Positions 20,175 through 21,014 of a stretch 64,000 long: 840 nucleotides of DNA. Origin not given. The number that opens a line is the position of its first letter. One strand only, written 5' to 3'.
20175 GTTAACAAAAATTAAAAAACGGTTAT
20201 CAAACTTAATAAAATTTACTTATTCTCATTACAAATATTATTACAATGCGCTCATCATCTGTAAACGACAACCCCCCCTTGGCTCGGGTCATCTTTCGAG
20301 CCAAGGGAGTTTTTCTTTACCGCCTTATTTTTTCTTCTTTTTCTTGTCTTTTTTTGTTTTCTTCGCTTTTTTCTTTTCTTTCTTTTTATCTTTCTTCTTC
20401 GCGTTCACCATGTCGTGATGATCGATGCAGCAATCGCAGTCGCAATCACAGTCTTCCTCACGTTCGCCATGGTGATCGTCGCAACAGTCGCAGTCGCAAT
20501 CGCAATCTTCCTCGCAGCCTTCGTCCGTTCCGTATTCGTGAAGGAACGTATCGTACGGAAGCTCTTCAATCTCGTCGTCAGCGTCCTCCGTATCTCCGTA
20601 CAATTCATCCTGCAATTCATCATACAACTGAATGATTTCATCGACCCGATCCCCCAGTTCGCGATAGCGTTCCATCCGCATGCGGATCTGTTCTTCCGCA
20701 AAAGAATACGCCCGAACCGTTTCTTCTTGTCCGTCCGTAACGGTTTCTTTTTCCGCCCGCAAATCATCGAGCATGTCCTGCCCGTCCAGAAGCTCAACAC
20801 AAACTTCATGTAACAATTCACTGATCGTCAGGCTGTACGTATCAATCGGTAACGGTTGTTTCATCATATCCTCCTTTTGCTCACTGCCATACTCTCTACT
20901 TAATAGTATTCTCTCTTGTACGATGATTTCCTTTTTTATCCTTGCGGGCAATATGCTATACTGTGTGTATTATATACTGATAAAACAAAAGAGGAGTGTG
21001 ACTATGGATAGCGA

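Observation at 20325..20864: Small acidic protein with tandem (E)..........-DHH repeats and a 24-residue polylysine tail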

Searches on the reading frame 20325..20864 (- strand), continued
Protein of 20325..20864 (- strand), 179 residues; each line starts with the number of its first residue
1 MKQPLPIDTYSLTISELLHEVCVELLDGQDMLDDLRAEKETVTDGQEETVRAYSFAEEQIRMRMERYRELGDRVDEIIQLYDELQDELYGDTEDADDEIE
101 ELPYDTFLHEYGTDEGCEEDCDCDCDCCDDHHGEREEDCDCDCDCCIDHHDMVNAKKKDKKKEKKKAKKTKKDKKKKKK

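Call 73: find_encoding_contigs(protein=P0060, flank=8000, max_places=2)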
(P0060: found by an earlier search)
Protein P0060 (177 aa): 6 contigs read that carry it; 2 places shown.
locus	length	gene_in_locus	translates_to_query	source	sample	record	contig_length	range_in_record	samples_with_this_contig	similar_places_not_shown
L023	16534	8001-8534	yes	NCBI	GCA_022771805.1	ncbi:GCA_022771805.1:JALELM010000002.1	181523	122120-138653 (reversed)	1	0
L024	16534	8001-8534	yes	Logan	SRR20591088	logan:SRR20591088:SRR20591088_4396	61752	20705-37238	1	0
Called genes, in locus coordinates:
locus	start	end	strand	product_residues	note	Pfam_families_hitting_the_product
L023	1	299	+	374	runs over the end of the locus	PF00712:DNA_pol3_beta, PF02767:DNA_pol3_beta_2, PF02768:DNA_pol3_beta_3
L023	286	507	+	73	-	PF22421:SYY_C-terminal (weak), PF13275:S4_2, PF01479:S4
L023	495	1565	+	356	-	PF02463:SMC_N, PF13175:AAA_15, PF13476:AAA_23, PF13304:AAA_21 (weak)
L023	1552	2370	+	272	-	PF05258:DciA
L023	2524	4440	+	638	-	PF02518:HATPase_c, PF00204:DNA_gyraseB, PF01751:Toprim, PF00986:DNA_gyraseB_C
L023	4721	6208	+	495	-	PF00324:AA_permease, PF13520:AA_permease_2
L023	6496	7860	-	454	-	PF01595:CNNM, PF00571:CBS, PF03471:CorC_HlyC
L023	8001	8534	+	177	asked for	-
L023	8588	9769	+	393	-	PF00817:IMS, PF11798:IMS_HHH, PF11799:IMS_C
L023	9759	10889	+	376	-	PF04389:Peptidase_M28, PF05343:Peptidase_M42 (faint), PF01546:Peptidase_M20, PF07687:M20_dimer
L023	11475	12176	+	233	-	PF03591:AzlC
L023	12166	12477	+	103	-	PF05437:AzlD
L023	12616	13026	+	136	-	PF05656:DUF805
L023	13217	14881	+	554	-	PF00753:Lactamase_B, PF12706:Lactamase_B_2, PF22505:RNase_J_b_CASP, PF07521:RMMBL, PF17770:RNase_J_C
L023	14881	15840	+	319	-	PF09991:DUF2232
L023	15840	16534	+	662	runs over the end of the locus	PF24898:GGDEF_GdpP, PF01368:DHH, PF02272:DHHA1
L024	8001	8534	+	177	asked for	-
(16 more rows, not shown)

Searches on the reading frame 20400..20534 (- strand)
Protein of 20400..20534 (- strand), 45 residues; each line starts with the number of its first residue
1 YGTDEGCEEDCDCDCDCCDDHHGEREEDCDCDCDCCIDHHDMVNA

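Call 45: find_homologous_proteins(query=window:20400-20534:-, max_evalue=10)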
Query seq(45 aa): no candidate shares three 5-residue words with the query. No homologue found.

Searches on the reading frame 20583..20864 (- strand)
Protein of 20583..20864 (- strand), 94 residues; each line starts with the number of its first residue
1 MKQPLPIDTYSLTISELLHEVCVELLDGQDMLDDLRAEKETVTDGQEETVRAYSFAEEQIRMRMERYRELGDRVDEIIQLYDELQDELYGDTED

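Call 25: search_protein_representatives(alignment_id=A2)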
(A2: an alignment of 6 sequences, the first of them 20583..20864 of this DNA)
Query: 6 sequences, 97 profile positions. Proteins with E-value up to 0.001 (for the whole library): 6; up to 1e-10: 5; up to 1e-30: 3. The best 6 are listed.
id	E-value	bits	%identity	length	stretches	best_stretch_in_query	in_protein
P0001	6.8e-42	157.8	-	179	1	1-96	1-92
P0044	1.7e-41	156.6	-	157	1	3-97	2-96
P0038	1.9e-38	146.8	-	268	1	1-95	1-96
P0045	1.4e-19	86.3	-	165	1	6-95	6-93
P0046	2.7e-13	66.2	-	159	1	6-96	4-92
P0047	9.8e-10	54.8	-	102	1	7-93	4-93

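Call 28: find_encoding_contigs(protein=P0045, flank=8000, max_places=3)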
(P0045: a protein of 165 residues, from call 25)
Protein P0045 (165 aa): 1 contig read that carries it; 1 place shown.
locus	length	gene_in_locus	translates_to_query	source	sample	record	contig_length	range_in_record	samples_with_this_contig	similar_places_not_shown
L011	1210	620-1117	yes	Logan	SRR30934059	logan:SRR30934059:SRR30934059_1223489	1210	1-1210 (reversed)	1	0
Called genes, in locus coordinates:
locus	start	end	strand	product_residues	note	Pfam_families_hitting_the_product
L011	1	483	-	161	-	?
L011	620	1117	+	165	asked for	-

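Call 29: find_encoding_contigs(protein=P0046, flank=8000, max_places=3)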
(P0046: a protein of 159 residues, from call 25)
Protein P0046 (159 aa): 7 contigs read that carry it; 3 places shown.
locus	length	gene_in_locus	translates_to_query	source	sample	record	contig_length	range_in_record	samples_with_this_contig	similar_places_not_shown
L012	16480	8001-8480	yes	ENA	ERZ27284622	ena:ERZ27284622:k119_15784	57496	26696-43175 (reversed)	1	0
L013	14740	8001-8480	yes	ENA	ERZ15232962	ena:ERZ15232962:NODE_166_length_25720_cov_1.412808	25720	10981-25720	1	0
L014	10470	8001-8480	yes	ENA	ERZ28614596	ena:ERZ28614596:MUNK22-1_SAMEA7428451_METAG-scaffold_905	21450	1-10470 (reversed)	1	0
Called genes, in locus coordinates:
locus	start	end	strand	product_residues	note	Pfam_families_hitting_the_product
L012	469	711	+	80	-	PF09851:SHOCT (weak)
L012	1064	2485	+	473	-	PF00206:Lyase_1, PF10415:FumaraseC_C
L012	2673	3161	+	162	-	PF01050:MannoseP_isomer (weak), PF07883:Cupin_2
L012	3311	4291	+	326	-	PF00389:2-Hacid_dh, PF02826:2-Hacid_dh_C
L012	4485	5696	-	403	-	PF07690:MFS_1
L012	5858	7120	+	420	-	PF00349:Hexokinase_1, PF03727:Hexokinase_2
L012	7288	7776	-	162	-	-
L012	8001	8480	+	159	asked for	-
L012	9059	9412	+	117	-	PF12840:HTH_20, PF01022:HTH_5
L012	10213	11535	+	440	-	PF00375:SDF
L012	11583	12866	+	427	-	PF00266:Aminotran_5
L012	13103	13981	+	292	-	PF00126:HTH_1, PF03466:LysR_substrate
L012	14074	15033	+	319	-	PF00389:2-Hacid_dh, PF02826:2-Hacid_dh_C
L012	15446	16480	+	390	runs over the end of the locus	PF00817:IMS, PF14520:HHH_5 (weak), PF11799:IMS_C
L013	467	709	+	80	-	PF09851:SHOCT (weak)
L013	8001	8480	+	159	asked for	-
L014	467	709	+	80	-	PF09851:SHOCT (weak)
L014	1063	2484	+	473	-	PF00206:Lyase_1, PF10415:FumaraseC_C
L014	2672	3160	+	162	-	PF01050:MannoseP_isomer (weak), PF07883:Cupin_2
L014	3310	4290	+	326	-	PF00389:2-Hacid_dh, PF02826:2-Hacid_dh_C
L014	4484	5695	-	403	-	PF07690:MFS_1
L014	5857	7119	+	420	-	PF00349:Hexokinase_1, PF03727:Hexokinase_2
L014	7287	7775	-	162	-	-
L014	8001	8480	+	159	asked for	-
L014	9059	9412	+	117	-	PF12840:HTH_20, PF01022:HTH_5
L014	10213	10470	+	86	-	?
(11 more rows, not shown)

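Call 30: find_encoding_contigs(protein=P0047, flank=8000, max_places=3)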
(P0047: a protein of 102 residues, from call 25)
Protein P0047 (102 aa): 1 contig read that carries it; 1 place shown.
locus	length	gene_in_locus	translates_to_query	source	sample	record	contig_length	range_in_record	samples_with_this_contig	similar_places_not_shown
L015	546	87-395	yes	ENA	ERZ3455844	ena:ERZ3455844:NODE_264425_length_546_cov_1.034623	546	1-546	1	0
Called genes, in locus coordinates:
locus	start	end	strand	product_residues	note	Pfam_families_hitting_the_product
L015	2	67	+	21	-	?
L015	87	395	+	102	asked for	-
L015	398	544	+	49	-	?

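Call 33: search_protein_families(library=pfam, proteins=[L011:1-483:-, L012:7288-7776:-, L015:398-544:+], max_evalue=0.01)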
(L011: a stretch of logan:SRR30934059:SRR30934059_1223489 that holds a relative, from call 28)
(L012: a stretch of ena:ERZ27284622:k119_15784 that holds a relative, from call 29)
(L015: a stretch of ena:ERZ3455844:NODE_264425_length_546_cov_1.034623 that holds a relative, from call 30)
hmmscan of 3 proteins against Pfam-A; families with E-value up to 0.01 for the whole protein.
L011:1-483:- (161 aa): 1 family
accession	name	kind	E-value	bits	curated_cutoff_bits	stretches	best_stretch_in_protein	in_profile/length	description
PF01595.25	CNNM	-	4e-37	128.1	28.4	1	11-160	1-138/181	Cyclin M transmembrane N-terminal domain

L012:7288-7776:- (162 aa): 1 family
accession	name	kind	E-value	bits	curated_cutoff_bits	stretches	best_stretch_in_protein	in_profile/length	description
PF20990.2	DUF2207_C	-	0.0036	17.5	33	1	7-93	109-195/247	Predicted membrane protein (DUF2207) C-terminal domain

L015:398-544:+ (49 aa): 0 families

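Call 34: find_related_loci(query=A2, collection=genome_contigs, flank=6000)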
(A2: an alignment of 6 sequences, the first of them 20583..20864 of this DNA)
Query A2 (94 aa) in genome_contigs; peptide patterns used: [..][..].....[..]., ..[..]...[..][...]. (x = any residue, [..] = any of these).
141 stretches matched a pattern; 4 encode a relative of the query (tblastn E <= 1e-3); 4 distinct loci.
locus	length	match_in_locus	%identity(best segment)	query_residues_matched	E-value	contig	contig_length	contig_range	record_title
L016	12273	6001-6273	84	1-91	3e-48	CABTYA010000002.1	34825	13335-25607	MAG TPA_asm: uncultured Veillonellaceae bacterium isolate MGYG-HGUT-03772 genome assembly, contig: GUT_GENOME243849_2, w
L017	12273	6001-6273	82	1-91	5e-43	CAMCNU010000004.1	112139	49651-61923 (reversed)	MAG: uncultured Veillonellaceae bacterium isolate ERR1855540_bin.6_metaWRAP_v1.3_MAG genome assembly, contig: ERZ9514747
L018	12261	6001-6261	59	1-82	1e-28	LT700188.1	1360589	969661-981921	Negativicoccus massiliensis strain Marseille-P2082 genome assembly, chromosome: contig00001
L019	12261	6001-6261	59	1-82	7e-29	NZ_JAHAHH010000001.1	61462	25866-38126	MAG: Negativicoccus succinicivorans isolate L2_037_000G1_dasL2_037_000G1_maxbin2.maxbin.029 L2_037_000G1_scaffold_711, w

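Call 54: search_solved_structures(query=A2, max_evalue=10)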
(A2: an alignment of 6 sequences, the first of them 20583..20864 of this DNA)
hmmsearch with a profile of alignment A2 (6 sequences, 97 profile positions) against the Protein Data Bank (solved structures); distinct sequences matched with E-value up to 10: 5.
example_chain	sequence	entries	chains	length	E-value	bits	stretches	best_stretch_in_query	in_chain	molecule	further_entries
3m7n_D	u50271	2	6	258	0.21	15.2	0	37-82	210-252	Probable exosome complex exonuclease 1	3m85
2ba0_F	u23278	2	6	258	0.21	15.2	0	37-82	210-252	Archaeal exosome RNA binding protein RRP41 | Archaeal exosome complex exonuclease RRP41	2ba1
8ccr_A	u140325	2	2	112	1.3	12.7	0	26-51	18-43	4D2 (mutant T19D)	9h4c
9s97_A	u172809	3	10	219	2.8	11.6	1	52-81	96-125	Cell division protein B2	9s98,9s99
4uos_A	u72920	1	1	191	8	10.1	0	28-72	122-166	DESIGNED HELICAL BUNDLE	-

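Call 55: search_protein_families(library=phrogs, proteins=[window:20583-20864:-, P0046, P0045], max_evalue=1)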
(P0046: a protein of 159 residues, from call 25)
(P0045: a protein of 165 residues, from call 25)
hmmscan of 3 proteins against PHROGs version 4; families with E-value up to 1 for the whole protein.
window:20583-20864:- (94 aa): 3 families
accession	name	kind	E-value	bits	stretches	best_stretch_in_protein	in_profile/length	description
phrog_3529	-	unknown function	0.02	16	1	54-75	48-69/83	-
phrog_25770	-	unknown function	0.14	13.2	1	35-73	106-144/160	-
phrog_4029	-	unknown function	0.16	13.3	1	31-80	73-115/144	-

P0046 (159 aa): 0 families

P0045 (165 aa): 0 families

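Call 58: find_homologous_proteins(query=A3, max_evalue=0.01)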
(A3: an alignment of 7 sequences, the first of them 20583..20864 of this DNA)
Query A3 (7 sequences) (94 aa, profile of the alignment): 9 proteins with E <= 0.01 among 2578 candidates.
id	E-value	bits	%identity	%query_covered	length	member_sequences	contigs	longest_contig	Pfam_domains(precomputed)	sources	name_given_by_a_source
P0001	1.1e-35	140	100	100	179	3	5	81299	-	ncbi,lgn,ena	-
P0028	8.3e-34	134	60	87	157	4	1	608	-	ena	-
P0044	2.6e-33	132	53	89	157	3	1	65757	-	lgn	-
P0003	4.1e-33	131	82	97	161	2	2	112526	-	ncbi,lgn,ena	-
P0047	2.0e-32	129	29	87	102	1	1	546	-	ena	-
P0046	1.3e-31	127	40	90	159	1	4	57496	-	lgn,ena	-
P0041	2.8e-31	126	51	97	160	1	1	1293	-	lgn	-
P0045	2.9e-31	125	44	97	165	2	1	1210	-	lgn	-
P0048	1.1e-29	120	49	97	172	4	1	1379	-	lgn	-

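Call 60: find_encoding_contigs(protein=P0048, flank=5000, max_places=3)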
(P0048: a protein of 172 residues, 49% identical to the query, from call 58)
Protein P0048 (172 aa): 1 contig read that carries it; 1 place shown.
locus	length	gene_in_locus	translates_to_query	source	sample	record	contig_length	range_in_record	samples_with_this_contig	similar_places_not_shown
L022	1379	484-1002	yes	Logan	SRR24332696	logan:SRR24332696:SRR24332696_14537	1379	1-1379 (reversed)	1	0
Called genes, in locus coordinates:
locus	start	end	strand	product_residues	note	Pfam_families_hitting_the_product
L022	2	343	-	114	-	?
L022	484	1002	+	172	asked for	-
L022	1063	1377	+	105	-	?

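Call 67: search_protein_families(library=pfam, proteins=[L022:1063-1377:+], max_evalue=0.01)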
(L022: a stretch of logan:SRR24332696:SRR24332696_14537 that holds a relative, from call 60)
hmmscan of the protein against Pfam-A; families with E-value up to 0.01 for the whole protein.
L022:1063-1377:+ (105 aa): 2 families
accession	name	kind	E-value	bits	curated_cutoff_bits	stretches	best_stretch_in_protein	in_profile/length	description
PF00817.25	IMS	-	3.4e-31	108.6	23.2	1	8-105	1-99/148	impB/mucB/samB family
PF22858.2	DUF7016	-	0.0073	16.8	27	0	13-69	4-53/68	Domain of unknown function (DUF7016)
